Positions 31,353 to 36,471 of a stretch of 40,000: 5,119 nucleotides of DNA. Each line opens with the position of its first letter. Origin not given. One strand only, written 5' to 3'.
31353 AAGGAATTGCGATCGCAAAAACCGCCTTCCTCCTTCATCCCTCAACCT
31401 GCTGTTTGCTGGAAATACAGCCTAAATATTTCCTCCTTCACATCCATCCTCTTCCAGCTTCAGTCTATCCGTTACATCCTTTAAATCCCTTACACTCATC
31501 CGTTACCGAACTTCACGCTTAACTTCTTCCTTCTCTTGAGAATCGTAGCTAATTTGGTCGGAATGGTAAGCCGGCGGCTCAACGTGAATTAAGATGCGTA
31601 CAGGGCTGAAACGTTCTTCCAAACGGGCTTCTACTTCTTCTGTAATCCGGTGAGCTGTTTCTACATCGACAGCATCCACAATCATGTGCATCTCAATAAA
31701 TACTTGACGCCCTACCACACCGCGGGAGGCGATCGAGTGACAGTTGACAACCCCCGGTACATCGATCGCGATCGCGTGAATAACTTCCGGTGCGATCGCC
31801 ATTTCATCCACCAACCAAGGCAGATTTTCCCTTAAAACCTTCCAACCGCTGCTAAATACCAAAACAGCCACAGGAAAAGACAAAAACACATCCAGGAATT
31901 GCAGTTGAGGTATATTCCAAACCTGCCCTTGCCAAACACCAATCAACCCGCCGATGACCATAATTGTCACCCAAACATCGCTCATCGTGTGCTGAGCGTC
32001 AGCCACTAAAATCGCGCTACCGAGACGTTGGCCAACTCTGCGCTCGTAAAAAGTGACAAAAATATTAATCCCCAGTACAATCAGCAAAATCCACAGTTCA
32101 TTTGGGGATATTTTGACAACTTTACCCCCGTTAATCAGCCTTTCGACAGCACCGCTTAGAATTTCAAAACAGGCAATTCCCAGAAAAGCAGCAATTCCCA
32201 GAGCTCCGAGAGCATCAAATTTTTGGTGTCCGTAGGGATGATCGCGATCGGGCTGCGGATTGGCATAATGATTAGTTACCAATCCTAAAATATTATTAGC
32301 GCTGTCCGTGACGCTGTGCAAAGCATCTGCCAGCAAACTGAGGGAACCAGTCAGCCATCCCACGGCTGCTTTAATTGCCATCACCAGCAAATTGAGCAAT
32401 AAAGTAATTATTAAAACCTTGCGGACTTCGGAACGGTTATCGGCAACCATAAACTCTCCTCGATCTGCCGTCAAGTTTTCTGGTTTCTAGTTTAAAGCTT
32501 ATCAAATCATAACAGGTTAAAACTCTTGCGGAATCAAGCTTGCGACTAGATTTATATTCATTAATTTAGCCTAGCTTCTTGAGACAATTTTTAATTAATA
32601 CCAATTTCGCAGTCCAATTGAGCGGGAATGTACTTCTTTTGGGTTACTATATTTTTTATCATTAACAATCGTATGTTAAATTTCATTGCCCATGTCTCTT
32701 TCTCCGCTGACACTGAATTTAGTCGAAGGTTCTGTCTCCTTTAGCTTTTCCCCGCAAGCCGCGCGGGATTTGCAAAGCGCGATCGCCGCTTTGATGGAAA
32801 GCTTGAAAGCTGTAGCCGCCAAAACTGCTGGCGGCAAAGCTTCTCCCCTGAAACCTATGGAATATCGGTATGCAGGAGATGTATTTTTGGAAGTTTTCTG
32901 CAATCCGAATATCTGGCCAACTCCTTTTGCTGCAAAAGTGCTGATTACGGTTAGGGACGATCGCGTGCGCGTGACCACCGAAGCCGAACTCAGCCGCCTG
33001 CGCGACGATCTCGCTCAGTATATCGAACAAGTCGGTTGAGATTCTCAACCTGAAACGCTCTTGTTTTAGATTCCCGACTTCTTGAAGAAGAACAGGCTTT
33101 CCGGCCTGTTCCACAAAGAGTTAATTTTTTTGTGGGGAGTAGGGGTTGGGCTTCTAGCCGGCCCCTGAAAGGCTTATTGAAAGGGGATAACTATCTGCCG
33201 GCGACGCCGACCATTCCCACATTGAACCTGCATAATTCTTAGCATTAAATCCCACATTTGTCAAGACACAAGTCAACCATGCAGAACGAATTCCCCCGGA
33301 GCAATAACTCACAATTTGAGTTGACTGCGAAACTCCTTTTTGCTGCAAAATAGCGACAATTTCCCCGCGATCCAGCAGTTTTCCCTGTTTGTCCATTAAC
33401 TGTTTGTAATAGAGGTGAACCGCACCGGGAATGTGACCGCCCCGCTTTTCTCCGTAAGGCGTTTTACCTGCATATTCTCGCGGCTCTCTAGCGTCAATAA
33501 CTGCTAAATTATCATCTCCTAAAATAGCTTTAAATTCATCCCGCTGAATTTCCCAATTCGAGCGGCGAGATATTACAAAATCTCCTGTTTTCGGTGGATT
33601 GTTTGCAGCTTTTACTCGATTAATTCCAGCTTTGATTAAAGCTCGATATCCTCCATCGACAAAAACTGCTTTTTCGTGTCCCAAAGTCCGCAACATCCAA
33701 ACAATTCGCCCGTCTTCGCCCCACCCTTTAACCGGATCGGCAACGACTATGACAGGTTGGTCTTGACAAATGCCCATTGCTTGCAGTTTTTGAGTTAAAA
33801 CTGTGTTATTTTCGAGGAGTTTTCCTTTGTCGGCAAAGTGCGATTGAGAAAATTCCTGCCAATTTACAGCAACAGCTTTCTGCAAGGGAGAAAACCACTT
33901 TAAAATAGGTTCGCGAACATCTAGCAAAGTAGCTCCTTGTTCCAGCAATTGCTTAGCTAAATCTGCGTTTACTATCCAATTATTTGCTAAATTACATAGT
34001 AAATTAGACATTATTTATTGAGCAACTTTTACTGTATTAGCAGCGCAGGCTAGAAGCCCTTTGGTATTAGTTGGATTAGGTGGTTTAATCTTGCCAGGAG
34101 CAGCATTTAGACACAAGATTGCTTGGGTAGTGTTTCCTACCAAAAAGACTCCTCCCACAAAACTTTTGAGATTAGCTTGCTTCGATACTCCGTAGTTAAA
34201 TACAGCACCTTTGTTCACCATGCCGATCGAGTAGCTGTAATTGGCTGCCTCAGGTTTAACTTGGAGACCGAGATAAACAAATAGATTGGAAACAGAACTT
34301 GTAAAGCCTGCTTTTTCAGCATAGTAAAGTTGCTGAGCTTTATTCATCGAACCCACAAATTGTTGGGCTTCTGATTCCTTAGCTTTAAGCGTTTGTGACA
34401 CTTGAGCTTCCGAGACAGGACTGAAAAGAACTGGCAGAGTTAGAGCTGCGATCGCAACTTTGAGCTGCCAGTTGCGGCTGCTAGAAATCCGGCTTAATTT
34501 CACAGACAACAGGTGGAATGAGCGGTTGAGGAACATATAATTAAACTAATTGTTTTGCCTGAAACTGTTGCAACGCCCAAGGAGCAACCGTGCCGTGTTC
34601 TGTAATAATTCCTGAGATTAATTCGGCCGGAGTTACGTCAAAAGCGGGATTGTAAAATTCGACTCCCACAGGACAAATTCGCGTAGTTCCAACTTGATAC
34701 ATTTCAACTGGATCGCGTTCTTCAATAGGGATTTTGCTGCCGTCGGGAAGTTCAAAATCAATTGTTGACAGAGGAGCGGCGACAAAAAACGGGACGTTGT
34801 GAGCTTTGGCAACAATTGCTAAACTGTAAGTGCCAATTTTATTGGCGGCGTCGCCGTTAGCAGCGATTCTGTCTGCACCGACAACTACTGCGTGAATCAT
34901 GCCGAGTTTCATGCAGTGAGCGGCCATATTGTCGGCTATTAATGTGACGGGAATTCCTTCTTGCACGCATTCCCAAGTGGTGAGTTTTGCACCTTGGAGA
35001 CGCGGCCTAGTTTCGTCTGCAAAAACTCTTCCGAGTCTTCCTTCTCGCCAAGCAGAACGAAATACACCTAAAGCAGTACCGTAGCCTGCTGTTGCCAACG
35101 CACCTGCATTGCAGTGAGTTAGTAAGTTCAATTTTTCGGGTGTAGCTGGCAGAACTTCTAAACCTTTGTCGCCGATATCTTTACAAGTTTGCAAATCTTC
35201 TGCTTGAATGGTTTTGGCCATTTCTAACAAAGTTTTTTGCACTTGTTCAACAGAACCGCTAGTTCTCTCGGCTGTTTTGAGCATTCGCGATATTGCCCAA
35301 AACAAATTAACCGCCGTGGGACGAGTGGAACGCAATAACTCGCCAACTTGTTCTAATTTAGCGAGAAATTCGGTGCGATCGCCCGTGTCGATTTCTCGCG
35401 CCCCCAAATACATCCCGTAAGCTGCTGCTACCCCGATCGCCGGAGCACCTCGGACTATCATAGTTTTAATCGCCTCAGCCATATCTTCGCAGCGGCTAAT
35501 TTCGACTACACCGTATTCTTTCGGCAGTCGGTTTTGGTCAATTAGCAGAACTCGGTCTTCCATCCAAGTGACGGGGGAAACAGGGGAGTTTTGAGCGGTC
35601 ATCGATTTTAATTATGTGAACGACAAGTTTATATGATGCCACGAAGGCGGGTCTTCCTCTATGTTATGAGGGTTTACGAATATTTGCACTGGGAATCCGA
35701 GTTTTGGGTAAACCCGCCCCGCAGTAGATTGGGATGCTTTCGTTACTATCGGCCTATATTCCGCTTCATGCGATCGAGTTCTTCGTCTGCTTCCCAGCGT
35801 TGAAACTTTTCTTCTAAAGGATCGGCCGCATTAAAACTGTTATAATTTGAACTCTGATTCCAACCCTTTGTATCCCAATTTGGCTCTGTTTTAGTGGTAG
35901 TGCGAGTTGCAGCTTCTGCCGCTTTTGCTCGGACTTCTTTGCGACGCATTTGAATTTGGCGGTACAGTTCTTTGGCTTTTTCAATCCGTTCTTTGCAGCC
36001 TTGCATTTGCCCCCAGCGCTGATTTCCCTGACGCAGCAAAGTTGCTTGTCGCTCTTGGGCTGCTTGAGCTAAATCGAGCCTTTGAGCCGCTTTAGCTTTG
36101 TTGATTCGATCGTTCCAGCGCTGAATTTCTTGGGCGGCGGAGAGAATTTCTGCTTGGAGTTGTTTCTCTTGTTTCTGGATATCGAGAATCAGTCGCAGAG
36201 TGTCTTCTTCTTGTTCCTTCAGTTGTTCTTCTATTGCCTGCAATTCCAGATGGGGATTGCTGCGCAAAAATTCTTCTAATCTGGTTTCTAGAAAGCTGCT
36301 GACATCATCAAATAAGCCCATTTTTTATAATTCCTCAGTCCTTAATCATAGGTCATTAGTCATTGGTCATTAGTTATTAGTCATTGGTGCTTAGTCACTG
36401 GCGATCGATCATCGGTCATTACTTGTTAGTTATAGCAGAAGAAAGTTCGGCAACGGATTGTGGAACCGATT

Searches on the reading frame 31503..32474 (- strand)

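Call 14: search_protein_families(library=pfam, proteins=[window:31503-32474:-], max_evalue=0.001)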
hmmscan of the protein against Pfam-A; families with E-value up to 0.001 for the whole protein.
window:31503-32474:- (323 aa): 2 families
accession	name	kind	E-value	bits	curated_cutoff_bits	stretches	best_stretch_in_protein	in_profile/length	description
PF01545.26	Cation_efflux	-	3.4e-42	144.9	26.6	1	21-221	1-197/198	Cation efflux family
PF16916.11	ZT_dimer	-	3.2e-17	62.7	26.7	1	231-300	8-77/78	Dimerisation domain of Zinc Transporter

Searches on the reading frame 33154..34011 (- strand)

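Call 14: search_protein_families(library=pfam, proteins=[window:33154-34011:-], max_evalue=0.001)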
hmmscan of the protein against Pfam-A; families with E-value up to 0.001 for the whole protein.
window:33154-34011:- (285 aa): 1 family
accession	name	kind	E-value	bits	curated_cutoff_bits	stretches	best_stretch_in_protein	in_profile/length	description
PF00581.25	Rhodanese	-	2.8e-22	79.5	22.2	1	158-269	3-101/102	Rhodanese-like domain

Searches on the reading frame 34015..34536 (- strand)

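Call 15: search_protein_families(library=pfam, proteins=[window:34015-34536:-], max_evalue=1)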
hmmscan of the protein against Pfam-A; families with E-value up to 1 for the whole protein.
window:34015-34536:- (173 aa): 2 families
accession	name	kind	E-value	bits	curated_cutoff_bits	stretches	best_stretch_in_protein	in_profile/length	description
PF16734.10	Pilin_GH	-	4.9e-24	85.4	28.9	1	54-164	1-113/114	Type IV pilin-like G and H, putative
PF16732.10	ComP_DUS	-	0.083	14.2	27.3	1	48-108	6-64/87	Type IV minor pilin ComP, DNA uptake sequence receptor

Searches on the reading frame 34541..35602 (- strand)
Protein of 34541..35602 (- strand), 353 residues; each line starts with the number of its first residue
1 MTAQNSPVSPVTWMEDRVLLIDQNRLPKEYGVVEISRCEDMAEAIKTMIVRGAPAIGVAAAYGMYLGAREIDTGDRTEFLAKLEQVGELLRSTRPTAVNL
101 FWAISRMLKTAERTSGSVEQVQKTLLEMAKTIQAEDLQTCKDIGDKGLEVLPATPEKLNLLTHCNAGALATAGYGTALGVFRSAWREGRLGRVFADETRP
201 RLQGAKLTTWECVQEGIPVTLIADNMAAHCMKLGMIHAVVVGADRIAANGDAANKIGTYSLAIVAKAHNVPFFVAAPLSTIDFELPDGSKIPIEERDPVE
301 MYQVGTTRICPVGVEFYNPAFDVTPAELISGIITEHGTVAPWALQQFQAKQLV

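Call 15: search_protein_families(library=pfam, proteins=[window:34541-35602:-], max_evalue=1)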
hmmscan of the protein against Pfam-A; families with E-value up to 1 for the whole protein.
window:34541-35602:- (353 aa): 2 families
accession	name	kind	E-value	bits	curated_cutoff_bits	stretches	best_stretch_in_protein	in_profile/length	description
PF01008.23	IF-2B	-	5e-94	315.1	22.4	1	50-341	2-280/280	Initiation factor 2 subunit family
PF13806.12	Rieske_2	-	0.19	12.1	27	1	249-304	41-94/104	Rieske-like [2Fe-2S] domain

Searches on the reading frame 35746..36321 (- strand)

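Call 15: search_protein_families(library=pfam, proteins=[window:35746-36321:-], max_evalue=1)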
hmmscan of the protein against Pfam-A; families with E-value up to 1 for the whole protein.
window:35746-36321:- (191 aa): 6 families
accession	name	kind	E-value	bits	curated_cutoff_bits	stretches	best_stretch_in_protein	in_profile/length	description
PF08167.18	RIX1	-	0.033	14.3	27.4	1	27-75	2-52/193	rRNA processing/ribosome biogenesis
PF08696.17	Dna2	-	0.049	13.8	22.4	1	17-92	99-173/204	DNA replication factor Dna2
PF11272.13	DUF3072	-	0.068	13.5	27.5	0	66-90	33-55/56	Protein of unknown function (DUF3072)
PF23050.1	KH_N4BP1_1st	-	0.094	13.2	27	1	96-118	36-58/65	N4BP1, first type I KH-domain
PF03618.20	Kinase-PPPase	-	0.096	12.8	23.5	1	83-137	196-250/256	Kinase/pyrophosphorylase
PF09358.15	E1_UFD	-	0.1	13.7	25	1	37-84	7-53/93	Ubiquitin fold domain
